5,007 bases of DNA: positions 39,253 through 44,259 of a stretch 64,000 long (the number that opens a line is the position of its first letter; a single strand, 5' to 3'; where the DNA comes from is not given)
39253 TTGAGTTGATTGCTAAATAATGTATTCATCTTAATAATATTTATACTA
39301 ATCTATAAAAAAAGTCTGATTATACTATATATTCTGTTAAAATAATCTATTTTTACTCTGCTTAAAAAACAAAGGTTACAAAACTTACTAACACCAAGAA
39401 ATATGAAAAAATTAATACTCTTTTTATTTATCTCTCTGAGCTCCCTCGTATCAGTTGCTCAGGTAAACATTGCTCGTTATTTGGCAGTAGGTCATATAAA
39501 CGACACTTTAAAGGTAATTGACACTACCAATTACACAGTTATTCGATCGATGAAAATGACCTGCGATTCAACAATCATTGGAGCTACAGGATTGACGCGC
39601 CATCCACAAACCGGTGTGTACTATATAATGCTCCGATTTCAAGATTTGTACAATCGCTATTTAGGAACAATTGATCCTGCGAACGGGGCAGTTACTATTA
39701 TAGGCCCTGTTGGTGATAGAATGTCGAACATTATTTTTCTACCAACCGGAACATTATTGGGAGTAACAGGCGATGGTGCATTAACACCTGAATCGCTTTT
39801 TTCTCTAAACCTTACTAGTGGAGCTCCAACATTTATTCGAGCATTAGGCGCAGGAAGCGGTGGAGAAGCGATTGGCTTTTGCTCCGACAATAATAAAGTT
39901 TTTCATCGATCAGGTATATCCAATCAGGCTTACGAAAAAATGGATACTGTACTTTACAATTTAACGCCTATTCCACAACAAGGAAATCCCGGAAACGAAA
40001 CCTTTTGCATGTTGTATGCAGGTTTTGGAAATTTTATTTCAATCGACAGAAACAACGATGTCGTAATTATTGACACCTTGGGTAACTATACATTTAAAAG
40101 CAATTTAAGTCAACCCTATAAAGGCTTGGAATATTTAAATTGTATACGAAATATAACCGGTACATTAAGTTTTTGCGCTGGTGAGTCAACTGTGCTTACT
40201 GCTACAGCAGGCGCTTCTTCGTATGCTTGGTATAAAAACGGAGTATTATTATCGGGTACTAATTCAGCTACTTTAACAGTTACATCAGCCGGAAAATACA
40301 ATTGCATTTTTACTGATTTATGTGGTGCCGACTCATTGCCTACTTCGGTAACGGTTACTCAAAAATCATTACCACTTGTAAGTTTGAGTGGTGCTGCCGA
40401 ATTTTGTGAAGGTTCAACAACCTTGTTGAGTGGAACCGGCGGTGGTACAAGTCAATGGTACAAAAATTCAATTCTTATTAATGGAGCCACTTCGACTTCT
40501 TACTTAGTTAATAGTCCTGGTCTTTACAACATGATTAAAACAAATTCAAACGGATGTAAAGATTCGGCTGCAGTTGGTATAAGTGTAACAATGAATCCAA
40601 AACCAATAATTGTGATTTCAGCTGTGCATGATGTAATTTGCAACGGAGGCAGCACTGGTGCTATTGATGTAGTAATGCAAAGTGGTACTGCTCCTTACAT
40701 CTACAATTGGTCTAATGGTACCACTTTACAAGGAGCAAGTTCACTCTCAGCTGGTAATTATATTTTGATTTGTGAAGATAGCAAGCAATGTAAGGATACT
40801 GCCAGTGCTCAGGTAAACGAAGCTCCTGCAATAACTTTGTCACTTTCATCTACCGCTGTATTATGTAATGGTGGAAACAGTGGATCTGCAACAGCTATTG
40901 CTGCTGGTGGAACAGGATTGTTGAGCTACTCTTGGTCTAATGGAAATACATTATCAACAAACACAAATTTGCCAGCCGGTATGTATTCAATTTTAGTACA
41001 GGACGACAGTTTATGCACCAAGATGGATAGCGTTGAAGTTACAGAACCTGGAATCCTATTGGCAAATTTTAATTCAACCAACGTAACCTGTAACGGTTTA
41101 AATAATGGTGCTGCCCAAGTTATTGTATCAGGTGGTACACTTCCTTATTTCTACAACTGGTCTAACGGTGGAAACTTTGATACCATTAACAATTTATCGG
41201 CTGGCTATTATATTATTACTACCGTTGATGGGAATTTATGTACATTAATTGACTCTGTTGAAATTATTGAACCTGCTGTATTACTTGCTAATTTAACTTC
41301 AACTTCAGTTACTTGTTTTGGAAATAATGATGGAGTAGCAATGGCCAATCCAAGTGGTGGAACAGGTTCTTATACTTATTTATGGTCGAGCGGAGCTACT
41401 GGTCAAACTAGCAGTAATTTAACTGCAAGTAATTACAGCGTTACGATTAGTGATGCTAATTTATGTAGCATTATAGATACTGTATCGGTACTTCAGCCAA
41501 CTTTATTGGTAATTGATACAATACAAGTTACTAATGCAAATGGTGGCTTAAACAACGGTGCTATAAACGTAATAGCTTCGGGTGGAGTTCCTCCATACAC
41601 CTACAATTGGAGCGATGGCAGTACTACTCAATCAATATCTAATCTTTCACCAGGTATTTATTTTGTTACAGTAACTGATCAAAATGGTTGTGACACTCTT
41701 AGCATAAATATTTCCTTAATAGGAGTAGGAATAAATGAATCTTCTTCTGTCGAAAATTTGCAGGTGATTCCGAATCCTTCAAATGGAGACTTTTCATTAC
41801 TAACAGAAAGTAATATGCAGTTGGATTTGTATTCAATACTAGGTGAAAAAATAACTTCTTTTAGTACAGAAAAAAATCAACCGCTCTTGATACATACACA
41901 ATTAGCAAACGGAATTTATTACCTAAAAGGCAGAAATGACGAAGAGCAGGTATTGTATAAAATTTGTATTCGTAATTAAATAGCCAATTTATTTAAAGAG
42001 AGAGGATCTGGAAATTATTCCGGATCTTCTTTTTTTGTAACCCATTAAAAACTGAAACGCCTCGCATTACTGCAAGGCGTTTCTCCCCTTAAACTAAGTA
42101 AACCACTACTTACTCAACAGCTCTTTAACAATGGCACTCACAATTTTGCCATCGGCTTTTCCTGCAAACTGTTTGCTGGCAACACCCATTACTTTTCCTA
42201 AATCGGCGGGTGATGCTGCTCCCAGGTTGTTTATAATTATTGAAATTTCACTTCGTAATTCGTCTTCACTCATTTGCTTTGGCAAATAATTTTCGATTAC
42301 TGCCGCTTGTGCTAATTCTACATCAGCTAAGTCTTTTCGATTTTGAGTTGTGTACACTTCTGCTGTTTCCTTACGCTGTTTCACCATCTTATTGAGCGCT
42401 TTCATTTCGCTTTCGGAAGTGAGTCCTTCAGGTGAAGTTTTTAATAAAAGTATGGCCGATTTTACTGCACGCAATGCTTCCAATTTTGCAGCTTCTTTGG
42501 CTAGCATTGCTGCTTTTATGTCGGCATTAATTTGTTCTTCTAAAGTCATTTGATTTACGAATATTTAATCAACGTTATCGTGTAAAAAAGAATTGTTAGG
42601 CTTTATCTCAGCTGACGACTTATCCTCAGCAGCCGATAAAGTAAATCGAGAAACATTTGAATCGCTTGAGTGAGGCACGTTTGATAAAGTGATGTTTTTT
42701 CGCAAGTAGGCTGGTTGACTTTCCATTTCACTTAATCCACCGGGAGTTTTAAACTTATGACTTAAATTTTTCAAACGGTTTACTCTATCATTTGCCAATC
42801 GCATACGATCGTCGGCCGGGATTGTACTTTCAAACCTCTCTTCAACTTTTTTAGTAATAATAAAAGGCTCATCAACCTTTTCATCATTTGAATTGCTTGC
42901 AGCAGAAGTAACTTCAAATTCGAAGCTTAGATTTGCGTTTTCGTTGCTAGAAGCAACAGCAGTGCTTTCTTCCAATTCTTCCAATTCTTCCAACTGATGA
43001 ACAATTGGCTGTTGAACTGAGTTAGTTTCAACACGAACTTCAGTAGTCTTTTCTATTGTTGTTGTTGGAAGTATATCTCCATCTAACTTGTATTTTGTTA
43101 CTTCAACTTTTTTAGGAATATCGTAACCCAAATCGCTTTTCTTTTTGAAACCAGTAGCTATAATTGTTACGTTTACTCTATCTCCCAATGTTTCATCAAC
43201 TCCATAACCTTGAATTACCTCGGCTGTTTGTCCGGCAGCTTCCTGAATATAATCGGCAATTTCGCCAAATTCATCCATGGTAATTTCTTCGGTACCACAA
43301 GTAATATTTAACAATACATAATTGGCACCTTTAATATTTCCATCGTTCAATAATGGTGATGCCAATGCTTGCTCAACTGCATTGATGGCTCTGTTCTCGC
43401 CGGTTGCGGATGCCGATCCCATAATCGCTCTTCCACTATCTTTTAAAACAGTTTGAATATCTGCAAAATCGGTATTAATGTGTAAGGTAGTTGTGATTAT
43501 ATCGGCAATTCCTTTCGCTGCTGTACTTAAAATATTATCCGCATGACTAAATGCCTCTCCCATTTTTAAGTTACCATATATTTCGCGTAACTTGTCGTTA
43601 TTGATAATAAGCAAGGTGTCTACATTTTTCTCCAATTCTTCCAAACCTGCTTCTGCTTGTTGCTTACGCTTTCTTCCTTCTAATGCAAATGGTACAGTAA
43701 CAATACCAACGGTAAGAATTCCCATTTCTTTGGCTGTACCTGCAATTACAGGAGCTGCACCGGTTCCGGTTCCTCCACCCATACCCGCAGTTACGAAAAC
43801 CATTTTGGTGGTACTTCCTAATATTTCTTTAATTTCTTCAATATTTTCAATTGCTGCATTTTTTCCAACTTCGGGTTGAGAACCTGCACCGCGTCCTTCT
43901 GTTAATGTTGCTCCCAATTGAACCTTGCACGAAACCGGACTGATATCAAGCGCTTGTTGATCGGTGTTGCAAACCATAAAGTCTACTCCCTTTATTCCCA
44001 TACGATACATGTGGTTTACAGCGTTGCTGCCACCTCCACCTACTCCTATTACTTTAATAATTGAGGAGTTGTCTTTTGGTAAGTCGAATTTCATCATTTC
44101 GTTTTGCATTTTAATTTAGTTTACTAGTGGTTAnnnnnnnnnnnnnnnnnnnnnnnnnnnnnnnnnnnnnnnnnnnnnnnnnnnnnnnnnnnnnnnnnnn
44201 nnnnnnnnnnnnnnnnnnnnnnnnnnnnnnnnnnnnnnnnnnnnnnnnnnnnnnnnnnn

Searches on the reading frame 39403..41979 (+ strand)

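Call 61: search_protein_families(library=pfam, proteins=[window:39403-41979:+], max_evalue=0.00001)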
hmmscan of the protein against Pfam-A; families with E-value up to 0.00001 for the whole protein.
window:39403-41979:+ (858 aa): 2 families
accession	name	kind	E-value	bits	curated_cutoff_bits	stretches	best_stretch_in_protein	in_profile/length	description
PF13573.12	SprB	-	1.1e-44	150.2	28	5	556-591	2-37/37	SprB repeat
PF18962.6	Por_Secre_tail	-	6.3e-11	42.9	27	1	789-856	2-75/75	Secretion system C-terminal sorting domain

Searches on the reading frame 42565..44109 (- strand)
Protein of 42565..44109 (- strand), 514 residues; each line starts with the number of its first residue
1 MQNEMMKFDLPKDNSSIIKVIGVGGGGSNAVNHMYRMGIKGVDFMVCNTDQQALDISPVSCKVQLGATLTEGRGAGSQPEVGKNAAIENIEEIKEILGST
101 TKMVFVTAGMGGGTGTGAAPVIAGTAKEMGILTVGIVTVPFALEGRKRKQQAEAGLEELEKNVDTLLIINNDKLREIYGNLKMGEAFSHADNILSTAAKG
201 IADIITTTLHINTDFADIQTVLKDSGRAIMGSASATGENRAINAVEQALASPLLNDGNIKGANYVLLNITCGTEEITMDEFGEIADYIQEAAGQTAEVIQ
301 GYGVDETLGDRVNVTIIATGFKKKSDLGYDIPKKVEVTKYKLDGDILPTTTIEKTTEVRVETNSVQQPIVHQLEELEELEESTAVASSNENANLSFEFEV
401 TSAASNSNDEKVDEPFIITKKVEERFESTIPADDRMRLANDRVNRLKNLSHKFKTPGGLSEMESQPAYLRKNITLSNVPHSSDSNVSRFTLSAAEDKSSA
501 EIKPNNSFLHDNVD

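Call 77: search_protein_families(library=pfam, proteins=[window:42565-44109:-], max_evalue=0.0001)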
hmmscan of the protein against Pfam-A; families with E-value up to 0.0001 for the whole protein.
window:42565-44109:- (514 aa): 2 families
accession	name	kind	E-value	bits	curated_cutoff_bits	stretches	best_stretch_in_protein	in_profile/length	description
PF00091.31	Tubulin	-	1.4e-44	153.1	33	1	18-178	2-189/190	Tubulin/FtsZ family, GTPase domain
PF12327.13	FtsZ_C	-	5.8e-23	81.5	27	1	226-322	1-95/95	FtsZ family, C-terminal domain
